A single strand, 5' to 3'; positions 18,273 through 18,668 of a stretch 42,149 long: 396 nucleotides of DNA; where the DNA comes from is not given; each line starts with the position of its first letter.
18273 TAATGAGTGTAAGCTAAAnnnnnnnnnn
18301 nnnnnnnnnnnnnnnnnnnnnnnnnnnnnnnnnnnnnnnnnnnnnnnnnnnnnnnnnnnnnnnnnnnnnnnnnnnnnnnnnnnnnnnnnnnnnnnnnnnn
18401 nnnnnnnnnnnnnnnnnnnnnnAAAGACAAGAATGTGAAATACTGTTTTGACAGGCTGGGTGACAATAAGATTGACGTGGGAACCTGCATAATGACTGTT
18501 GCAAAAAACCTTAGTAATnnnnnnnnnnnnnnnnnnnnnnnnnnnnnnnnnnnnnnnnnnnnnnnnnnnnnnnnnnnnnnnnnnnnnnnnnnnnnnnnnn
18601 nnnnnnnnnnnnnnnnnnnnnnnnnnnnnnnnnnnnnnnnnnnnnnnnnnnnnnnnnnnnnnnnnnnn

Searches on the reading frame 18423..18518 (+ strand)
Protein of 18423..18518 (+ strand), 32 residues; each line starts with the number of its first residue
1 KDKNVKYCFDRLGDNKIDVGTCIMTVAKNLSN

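Call 29: search_solved_structures(query=A3, max_evalue=10)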
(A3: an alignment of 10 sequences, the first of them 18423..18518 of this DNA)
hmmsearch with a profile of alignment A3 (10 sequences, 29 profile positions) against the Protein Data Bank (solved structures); distinct sequences matched with E-value up to 10: 0.
